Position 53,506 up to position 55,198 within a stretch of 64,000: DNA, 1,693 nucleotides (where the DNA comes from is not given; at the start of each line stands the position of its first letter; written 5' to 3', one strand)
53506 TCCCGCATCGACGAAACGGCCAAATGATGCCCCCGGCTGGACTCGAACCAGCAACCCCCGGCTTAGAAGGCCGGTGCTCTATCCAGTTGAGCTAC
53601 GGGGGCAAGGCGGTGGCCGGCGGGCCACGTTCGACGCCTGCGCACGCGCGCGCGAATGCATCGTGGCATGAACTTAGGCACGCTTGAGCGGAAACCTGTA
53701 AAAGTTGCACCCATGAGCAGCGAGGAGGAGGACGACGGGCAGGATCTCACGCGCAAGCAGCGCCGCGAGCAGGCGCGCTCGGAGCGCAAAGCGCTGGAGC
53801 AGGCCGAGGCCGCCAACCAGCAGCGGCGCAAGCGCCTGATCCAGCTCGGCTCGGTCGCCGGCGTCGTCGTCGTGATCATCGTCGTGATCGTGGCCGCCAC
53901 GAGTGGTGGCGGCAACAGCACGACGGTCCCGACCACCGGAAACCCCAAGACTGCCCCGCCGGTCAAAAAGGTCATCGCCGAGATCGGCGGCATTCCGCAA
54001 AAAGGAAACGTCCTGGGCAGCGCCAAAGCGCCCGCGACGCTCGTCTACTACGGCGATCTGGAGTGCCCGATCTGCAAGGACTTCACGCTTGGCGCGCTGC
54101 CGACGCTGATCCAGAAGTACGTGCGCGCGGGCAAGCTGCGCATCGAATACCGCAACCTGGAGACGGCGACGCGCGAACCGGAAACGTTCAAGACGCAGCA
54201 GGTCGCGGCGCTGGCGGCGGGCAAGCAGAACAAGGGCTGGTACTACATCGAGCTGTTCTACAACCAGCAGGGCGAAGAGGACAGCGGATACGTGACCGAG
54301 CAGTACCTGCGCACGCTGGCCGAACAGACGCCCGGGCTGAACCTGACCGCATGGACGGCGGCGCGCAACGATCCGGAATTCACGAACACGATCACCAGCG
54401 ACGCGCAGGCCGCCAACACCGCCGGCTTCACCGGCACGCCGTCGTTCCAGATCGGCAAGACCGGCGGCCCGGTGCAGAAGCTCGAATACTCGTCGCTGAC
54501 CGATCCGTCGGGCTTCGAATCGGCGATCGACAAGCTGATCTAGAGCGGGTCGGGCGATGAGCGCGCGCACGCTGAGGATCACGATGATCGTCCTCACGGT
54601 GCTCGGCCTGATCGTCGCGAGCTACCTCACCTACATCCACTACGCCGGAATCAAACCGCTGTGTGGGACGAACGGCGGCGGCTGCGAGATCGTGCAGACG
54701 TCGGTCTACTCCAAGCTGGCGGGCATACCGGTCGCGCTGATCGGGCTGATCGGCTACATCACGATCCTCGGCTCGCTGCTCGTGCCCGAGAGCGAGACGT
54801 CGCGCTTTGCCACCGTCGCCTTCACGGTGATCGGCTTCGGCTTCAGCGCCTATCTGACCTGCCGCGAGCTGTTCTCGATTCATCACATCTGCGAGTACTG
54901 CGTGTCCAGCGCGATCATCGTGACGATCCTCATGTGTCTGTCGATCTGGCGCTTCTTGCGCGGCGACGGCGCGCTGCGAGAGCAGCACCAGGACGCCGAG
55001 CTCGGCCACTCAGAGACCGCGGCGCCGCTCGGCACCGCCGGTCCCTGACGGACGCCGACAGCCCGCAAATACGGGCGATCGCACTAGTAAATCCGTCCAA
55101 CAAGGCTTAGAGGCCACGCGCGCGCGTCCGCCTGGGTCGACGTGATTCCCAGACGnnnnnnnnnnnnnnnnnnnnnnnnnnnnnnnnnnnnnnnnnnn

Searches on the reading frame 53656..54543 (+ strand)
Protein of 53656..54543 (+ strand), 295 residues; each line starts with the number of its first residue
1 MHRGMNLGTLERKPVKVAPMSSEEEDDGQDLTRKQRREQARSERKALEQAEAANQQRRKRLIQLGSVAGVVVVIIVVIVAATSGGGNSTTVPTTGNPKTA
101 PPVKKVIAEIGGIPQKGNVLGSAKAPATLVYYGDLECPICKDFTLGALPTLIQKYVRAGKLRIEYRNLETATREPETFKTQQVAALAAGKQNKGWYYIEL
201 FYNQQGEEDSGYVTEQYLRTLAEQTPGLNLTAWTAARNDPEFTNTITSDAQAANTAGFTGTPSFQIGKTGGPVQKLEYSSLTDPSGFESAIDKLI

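Call 95: search_protein_families(library=pfam, proteins=[window:53656-54543:+], max_evalue=0.001)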
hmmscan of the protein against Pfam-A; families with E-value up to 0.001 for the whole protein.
window:53656-54543:+ (295 aa): 2 families
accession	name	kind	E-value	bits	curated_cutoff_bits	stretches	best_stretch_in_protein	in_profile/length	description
PF13462.12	Thioredoxin_4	-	5.5e-19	69.4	23.2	1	117-268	5-147/165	Thioredoxin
PF01323.26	DSBA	-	5.9e-06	26.6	25.6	1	180-268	87-174/191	DSBA-like thioredoxin domain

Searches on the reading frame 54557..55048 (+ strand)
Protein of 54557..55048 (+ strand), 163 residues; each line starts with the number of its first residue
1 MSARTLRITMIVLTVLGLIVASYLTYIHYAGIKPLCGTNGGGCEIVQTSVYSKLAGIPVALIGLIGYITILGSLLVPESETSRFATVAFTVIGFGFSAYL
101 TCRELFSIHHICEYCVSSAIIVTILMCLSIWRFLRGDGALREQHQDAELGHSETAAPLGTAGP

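Call 95: search_protein_families(library=pfam, proteins=[window:54557-55048:+], max_evalue=0.001)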
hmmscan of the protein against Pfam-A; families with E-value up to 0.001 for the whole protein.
window:54557-55048:+ (163 aa): 1 family
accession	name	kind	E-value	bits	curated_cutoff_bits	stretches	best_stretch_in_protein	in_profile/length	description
PF07884.19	VKOR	-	3.1e-22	79.6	27.5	1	9-130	2-134/134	Vitamin K epoxide reductase family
